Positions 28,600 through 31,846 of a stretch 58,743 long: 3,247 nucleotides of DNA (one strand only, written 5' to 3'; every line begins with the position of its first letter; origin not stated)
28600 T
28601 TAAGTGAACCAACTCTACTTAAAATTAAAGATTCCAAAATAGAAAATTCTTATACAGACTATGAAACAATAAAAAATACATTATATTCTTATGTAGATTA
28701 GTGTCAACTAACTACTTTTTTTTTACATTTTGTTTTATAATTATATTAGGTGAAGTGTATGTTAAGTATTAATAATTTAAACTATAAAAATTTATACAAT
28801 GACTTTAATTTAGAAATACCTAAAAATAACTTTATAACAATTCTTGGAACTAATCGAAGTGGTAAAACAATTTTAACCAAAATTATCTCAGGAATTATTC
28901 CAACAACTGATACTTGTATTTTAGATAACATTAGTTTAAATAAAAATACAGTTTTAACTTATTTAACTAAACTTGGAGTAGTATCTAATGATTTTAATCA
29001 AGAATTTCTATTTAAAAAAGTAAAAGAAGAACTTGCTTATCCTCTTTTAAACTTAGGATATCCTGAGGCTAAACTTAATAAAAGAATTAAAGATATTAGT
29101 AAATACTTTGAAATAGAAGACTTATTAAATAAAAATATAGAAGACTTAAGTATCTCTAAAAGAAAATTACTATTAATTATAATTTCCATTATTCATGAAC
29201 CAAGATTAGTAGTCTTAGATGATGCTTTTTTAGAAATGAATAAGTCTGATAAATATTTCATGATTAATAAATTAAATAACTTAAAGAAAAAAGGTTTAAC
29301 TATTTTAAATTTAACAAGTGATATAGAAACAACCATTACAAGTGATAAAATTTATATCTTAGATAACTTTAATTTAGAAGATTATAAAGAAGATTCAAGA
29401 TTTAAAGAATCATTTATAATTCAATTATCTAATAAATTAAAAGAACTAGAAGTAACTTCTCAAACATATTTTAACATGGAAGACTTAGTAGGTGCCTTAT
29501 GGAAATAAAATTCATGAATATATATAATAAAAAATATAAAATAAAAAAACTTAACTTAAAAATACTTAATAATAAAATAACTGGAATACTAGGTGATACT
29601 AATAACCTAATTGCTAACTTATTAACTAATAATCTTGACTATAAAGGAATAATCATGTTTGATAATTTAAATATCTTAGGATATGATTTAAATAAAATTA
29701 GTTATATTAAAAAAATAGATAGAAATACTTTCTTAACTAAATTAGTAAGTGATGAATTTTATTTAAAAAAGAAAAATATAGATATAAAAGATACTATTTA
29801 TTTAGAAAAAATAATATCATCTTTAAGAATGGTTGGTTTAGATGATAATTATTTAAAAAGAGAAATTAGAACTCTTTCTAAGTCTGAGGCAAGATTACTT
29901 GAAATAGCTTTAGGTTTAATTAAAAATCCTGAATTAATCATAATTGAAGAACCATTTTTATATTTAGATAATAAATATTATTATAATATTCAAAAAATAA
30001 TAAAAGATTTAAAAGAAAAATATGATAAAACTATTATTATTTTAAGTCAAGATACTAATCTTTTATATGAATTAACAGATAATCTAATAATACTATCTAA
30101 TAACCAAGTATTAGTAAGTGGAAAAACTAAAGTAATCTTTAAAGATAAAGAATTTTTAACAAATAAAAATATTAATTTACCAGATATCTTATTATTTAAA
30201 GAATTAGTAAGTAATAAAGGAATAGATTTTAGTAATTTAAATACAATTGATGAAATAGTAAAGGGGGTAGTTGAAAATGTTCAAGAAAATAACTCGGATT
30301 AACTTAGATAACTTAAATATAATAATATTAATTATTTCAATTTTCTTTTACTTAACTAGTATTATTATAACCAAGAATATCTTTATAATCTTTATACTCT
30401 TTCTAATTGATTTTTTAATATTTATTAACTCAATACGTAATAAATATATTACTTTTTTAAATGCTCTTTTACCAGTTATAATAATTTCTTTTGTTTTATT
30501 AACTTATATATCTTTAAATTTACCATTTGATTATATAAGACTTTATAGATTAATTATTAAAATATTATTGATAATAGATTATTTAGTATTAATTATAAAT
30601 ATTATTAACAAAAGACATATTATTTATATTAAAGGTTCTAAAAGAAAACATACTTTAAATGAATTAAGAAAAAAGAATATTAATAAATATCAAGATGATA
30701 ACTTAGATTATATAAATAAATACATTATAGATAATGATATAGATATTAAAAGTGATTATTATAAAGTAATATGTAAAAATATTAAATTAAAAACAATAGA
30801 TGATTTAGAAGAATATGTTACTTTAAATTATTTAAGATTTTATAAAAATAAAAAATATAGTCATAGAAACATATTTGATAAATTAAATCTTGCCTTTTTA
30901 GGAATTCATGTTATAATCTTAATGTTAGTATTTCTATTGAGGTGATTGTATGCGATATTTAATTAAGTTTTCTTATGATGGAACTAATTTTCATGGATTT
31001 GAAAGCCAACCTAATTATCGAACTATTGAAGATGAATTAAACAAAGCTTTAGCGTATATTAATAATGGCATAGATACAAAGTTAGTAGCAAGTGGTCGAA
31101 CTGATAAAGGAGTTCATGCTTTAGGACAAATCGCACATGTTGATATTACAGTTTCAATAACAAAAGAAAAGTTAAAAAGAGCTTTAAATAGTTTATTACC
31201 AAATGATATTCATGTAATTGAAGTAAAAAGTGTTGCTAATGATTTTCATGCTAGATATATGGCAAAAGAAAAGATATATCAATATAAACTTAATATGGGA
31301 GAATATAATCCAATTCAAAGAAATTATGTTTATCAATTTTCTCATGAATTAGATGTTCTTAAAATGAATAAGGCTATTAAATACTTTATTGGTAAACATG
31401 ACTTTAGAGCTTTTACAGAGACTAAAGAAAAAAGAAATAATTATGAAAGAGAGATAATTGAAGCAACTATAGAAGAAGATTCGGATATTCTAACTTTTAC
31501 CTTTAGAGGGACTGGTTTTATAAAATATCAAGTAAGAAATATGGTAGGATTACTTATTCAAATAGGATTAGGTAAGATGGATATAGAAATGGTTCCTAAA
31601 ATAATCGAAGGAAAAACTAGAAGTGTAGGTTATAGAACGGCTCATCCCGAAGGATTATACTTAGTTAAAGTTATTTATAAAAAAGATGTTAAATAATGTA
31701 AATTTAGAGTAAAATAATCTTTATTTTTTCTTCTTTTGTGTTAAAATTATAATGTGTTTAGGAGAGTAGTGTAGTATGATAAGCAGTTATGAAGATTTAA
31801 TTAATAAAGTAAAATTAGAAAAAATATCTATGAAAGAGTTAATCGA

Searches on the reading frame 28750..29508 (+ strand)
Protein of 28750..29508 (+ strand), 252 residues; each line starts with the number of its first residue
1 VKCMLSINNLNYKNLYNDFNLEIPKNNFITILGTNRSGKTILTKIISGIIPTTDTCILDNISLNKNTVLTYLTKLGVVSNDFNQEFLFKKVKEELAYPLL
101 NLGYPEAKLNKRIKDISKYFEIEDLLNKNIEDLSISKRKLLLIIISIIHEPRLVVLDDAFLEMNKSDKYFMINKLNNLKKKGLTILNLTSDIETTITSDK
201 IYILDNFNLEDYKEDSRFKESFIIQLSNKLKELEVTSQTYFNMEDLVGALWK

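Call 38: search_protein_families(library=pfam, proteins=[window:28750-29508:+], max_evalue=0.001)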
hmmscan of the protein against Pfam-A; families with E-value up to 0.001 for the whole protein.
window:28750-29508:+ (252 aa): 1 family
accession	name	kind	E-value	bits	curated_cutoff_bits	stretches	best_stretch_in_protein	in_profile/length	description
PF00005.33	ABC_tran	-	4.8e-15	56.8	25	1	17-160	2-136/137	ABC transporter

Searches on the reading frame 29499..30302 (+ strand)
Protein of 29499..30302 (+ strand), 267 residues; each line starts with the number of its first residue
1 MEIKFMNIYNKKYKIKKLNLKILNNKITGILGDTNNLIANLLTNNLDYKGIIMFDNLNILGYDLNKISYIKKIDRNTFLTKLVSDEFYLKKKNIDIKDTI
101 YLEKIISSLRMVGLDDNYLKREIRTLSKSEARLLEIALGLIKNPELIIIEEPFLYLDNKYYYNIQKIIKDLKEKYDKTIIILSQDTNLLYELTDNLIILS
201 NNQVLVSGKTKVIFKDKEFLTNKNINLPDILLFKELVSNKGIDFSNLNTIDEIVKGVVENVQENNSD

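Call 38: search_protein_families(library=pfam, proteins=[window:29499-30302:+], max_evalue=0.001)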
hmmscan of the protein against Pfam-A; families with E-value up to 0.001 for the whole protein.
window:29499-30302:+ (267 aa): 1 family
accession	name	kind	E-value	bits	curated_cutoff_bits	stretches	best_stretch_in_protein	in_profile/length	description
PF00005.33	ABC_tran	-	1.5e-07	32.5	25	1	16-153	2-136/137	ABC transporter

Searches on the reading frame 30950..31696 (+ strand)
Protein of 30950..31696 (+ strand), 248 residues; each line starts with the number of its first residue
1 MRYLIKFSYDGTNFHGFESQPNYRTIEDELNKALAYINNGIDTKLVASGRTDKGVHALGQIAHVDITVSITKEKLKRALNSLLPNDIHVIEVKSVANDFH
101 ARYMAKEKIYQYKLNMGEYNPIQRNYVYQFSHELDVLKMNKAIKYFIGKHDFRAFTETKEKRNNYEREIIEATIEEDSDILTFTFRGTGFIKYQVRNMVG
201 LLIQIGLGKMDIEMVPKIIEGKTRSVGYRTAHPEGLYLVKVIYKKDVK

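Call 38: search_protein_families(library=pfam, proteins=[window:30950-31696:+], max_evalue=0.001)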
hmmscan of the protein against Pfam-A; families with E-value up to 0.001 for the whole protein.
window:30950-31696:+ (248 aa): 2 families
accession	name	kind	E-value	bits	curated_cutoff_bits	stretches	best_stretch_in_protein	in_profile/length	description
PF01416.25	PseudoU_synth_1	-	1.6e-40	138.4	23.3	2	142-243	1-107/108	tRNA pseudouridine synthase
PF10105.14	DUF2344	-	4.4e-06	27.1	23.8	1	54-169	56-146/176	Uncharacterized protein conserved in bacteria (DUF2344)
